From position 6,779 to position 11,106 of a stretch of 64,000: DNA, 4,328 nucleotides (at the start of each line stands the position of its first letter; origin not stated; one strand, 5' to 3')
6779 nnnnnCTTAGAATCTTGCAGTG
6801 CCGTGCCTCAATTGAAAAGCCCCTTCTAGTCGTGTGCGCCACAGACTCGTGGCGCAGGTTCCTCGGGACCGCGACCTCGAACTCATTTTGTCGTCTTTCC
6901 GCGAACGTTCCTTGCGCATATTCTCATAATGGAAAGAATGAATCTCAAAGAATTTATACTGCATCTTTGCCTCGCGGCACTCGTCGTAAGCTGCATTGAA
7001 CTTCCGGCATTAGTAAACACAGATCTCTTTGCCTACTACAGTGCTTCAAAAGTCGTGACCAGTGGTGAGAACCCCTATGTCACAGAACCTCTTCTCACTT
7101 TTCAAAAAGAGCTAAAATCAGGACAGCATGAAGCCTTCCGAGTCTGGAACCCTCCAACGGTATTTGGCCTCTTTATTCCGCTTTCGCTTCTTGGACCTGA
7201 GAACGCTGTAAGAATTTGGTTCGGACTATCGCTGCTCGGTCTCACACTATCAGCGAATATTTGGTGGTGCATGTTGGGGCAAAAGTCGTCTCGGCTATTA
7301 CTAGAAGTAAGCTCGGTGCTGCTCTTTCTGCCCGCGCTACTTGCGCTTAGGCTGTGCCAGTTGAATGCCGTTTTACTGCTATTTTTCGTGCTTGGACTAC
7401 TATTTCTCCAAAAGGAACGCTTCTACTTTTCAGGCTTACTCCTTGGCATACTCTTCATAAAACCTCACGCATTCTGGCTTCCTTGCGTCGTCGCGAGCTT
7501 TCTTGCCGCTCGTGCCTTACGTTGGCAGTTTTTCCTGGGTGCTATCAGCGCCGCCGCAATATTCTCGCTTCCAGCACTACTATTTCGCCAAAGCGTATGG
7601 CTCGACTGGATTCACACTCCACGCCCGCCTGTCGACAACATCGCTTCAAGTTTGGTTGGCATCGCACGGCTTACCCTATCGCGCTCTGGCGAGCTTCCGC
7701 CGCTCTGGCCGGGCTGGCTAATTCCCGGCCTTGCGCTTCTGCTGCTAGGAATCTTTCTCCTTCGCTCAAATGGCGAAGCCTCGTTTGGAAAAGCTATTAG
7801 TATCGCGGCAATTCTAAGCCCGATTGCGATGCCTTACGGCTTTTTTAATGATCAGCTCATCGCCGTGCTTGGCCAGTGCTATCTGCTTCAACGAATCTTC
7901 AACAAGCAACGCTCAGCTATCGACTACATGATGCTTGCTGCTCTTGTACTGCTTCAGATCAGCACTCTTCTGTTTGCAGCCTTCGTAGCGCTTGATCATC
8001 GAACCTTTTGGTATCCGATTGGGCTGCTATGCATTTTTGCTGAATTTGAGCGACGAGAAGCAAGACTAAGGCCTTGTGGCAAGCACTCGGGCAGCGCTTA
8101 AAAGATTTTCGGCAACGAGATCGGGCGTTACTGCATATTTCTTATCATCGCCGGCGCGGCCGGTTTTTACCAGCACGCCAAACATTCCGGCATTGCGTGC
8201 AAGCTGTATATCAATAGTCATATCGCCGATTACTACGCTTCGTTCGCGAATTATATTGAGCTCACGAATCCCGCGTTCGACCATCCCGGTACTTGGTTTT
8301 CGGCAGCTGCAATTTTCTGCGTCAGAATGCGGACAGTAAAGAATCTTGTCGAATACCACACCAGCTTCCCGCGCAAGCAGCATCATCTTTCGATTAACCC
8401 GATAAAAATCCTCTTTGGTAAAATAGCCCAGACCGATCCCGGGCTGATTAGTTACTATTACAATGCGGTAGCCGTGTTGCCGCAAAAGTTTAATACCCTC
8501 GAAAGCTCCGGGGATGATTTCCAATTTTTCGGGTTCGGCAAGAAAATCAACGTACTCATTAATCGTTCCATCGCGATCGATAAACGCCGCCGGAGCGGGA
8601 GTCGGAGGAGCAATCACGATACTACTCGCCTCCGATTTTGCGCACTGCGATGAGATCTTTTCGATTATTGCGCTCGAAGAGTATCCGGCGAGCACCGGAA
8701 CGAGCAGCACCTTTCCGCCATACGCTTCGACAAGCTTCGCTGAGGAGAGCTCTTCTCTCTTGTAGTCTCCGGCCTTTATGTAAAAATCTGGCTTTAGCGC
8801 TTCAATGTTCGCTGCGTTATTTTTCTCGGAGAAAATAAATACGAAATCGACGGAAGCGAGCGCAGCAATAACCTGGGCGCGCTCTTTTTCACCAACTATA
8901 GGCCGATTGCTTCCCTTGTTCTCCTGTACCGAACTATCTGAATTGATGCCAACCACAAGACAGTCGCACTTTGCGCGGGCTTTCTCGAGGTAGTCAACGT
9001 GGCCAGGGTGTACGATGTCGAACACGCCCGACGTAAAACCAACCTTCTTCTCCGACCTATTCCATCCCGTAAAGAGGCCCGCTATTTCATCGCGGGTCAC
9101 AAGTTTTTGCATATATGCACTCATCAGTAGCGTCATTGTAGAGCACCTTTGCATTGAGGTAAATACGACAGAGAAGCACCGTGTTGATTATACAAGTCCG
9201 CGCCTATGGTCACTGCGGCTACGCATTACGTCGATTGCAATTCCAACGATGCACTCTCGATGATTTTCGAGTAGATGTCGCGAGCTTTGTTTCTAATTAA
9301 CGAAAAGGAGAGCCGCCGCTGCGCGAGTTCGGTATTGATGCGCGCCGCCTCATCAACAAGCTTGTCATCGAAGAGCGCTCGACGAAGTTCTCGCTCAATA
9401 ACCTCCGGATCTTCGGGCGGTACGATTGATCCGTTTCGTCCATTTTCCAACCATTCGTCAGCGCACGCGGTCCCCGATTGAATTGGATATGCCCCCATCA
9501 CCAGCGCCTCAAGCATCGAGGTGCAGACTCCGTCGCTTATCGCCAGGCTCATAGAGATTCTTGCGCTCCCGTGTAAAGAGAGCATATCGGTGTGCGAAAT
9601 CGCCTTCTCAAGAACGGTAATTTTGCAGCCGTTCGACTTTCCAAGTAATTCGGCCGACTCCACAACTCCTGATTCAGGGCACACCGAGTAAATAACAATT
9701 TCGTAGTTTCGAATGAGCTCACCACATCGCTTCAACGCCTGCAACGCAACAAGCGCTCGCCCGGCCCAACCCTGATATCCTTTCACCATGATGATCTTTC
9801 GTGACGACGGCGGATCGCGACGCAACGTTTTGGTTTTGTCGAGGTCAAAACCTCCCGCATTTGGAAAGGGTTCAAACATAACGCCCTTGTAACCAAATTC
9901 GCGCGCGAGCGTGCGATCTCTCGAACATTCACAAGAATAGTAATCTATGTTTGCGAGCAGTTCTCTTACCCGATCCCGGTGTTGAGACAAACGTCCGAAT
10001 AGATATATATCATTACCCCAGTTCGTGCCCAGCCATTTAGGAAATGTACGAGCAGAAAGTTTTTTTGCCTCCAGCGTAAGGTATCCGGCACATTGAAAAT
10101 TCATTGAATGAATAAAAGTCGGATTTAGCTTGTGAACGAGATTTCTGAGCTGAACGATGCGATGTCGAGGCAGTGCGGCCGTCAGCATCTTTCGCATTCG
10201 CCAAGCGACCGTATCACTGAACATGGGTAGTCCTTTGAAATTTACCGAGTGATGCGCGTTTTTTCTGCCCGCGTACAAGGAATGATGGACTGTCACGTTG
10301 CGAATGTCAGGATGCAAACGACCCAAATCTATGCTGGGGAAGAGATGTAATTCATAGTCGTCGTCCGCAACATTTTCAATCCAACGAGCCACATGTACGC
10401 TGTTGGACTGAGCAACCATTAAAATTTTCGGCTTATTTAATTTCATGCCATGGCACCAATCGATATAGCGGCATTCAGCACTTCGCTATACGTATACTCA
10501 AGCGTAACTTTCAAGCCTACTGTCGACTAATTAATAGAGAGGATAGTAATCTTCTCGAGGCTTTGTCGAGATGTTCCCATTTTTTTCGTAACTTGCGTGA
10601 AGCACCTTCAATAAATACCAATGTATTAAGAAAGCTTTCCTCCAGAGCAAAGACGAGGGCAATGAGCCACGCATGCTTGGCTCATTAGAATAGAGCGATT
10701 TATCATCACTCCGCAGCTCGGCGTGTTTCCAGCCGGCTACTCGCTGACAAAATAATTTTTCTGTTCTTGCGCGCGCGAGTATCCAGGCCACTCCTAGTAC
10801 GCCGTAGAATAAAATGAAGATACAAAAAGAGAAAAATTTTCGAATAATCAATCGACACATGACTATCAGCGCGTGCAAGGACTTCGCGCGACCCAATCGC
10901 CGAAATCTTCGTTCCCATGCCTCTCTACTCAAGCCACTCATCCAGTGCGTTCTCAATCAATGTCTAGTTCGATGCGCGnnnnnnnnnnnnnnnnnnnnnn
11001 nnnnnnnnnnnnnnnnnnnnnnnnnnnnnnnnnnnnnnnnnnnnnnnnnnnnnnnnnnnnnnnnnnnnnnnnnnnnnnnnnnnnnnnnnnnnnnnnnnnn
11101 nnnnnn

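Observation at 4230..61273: About 57-kb glycan locus with about ten paralogous GT-C/DUF2029-like membrane transferases, three polyprenyl-P-sugar synthases and a Wzm/Wzt exporter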

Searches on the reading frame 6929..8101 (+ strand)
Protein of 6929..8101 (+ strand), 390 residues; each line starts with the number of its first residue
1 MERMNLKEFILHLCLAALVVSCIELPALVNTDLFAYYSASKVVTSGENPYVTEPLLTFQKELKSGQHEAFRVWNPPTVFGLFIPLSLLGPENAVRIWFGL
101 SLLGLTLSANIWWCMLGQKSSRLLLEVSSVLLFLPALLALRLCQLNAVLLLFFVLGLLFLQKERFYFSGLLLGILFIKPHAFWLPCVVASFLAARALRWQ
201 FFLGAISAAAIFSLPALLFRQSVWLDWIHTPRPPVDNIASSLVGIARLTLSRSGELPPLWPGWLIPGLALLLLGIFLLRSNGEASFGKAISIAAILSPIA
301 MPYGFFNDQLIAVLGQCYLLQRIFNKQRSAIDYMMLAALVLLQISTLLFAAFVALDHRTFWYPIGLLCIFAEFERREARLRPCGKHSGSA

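Call 3: search_protein_families(library=pfam, proteins=[window:6929-8101:+], max_evalue=0.01)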
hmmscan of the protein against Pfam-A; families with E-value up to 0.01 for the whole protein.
window:6929-8101:+ (390 aa): 1 family
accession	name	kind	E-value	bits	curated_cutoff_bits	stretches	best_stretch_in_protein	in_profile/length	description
PF09594.16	GT87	-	2.6e-16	60.5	25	1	74-302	3-237/237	Glycosyltransferase family 87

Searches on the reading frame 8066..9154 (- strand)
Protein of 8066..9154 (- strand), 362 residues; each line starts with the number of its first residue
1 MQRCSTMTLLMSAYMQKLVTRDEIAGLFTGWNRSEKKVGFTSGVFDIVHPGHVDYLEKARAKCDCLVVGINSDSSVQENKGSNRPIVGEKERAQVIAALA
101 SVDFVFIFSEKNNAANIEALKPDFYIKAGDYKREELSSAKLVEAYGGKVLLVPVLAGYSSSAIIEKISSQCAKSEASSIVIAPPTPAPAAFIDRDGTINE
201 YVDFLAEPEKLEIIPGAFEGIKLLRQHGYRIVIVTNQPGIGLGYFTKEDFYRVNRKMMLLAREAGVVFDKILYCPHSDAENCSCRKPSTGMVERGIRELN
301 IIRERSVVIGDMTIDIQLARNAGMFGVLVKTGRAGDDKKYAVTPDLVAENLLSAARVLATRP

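Call 4: search_protein_families(library=pfam, proteins=[window:8066-9154:-], max_evalue=0.001)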
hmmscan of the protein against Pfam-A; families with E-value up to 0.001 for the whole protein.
window:8066-9154:- (362 aa): 6 families
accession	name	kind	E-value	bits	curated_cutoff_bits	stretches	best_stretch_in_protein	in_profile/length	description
PF13242.12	Hydrolase_like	-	2.9e-15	56.4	22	1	284-353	2-74/75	HAD-hyrolase-like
PF01467.32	CTP_transf_like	-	4e-15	56.6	21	1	41-164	2-131/133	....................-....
PF13419.12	HAD_2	-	2.8e-10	41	23.8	1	197-326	65-175/178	Haloacid dehalogenase-like hydrolase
PF00702.32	Hydrolase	-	2.7e-09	38.1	26.4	1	193-323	85-191/191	haloacid dehalogenase-like hydrolase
PF08645.17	PNK3P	-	1.3e-06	28.6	22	1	219-312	36-126/161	Polynucleotide kinase 3 phosphatase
PF13344.12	Hydrolase_6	-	5e-05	23.7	27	1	191-239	2-41/101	Haloacid dehalogenase-like hydrolase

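Call 11: search_protein_families(library=ncbifam, proteins=[window:8066-9154:-], max_evalue=0.1)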
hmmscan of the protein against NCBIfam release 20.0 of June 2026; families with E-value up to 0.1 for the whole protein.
window:8066-9154:- (362 aa): 48 families (the best 25 are shown)
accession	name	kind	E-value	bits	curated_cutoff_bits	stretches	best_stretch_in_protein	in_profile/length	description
TIGR02199.1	rfaE_dom_II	equivalog_domain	4e-52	175.9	181.5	1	31-168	6-143/144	D-glycero-beta-D-manno-heptose 1-phosphate adenylyltransferase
NF006506.0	PRK08942.1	equivalog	1.8e-45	154.7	178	1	188-359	4-178/182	D-glycero-beta-D-manno-heptose 1,7-bisphosphate 7-phosphatase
TIGR01656.1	Histidinol-ppas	subfamily_domain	6.3e-42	143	84.15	1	189-329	2-146/149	histidinol-phosphate phosphatase domain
NF008454.0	PRK11316.1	equivalog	3.8e-41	141.2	521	1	22-169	326-473/475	bifunctional D-glycero-beta-D-manno-heptose-7-phosphate kinase/D-glycero-beta-D-manno-heptose 1-phosphate adenylyltransferase HldE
TIGR01662.1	HAD-SF-IIIA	subfamily_domain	8.5e-34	116.7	44.6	1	189-331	2-140/141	HAD-IIIA family hydrolase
TIGR01261.1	hisB_Nterm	equivalog_domain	1.8e-33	115.3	140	1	189-330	3-147/161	histidinol-phosphatase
NF003937.0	PRK05446.1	equivalog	1.9e-33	116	443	1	190-353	6-164/355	bifunctional histidinol-phosphatase/imidazoleglycerol-phosphate dehydratase HisB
TIGR00213.1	GmhB_yaeD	subfamily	5.9e-31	107.5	149.6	1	188-333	2-154/176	D-glycero-beta-D-manno-heptose 1,7-bisphosphate 7-phosphatase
NF005264.0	PRK06769.1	equivalog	1.3e-27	96.7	217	1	189-357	6-170/175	HAD-IIIA family hydrolase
NF050049.1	HBPPhtaseGmhB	domain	6.2e-27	94.5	250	1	189-342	5-156/171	D-glycero-alpha-D-manno-heptose-1,7-bisphosphate 7-phosphatase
TIGR00125.1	cyt_tran_rel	domain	1.9e-14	53.5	27.7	1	38-102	1-62/65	adenylyltransferase/cytidyltransferase family protein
TIGR01458.1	HAD-SF-IIA-hyp3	hypoth_equivalog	2e-10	40.5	175.95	1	270-359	165-255/257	TIGR01458 family HAD-type hydrolase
TIGR01460.1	HAD-SF-IIA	subfamily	3.8e-08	33.4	100.15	1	286-332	197-246/246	HAD-IIA family hydrolase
TIGR01518.1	g3p_cytidyltrns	equivalog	5e-08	33.1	165.4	1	41-165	3-123/125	glycerol-3-phosphate cytidylyltransferase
NF009695.0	PRK13222.1-2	equivalog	7e-08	32.2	225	1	284-359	148-223/226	phosphoglycolate phosphatase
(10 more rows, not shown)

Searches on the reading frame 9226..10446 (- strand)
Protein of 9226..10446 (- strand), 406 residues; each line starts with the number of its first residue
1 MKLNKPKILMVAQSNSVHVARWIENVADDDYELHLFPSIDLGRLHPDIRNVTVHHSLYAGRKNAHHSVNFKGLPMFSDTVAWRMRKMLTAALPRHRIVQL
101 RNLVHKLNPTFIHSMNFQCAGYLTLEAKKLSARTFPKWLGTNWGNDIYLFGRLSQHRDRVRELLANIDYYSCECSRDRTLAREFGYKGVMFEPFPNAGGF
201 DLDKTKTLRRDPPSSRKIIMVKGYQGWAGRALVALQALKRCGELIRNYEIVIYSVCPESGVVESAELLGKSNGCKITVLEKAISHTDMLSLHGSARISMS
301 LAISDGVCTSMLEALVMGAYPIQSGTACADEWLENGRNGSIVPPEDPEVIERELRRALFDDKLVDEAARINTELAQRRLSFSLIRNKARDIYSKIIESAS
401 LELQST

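Call 4: search_protein_families(library=pfam, proteins=[window:9226-10446:-], max_evalue=0.001)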
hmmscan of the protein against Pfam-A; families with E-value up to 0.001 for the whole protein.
window:9226-10446:- (406 aa): 3 families
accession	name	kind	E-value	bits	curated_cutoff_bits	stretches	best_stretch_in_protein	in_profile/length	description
PF13477.12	Glyco_trans_4_2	-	2.2e-09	38.1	23.4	1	7-168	1-133/139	Glycosyl transferase 4-like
PF00534.26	Glycos_transf_1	-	1.4e-06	28.4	26.4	1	281-365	79-163/172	Glycosyl transferases group 1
PF13692.12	Glyco_trans_1_4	-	1.3e-05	25.9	27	1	247-358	33-140/142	Glycosyl transferases group 1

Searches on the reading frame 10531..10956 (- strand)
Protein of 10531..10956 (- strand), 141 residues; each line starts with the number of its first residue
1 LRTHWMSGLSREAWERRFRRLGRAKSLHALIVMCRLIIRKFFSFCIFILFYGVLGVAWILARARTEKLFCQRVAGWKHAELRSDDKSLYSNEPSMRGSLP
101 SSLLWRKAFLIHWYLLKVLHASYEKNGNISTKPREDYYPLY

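Call 84: search_protein_families(library=pfam, proteins=[window:10531-10956:-], max_evalue=0.01)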
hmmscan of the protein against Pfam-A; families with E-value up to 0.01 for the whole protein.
window:10531-10956:- (141 aa): 0 families
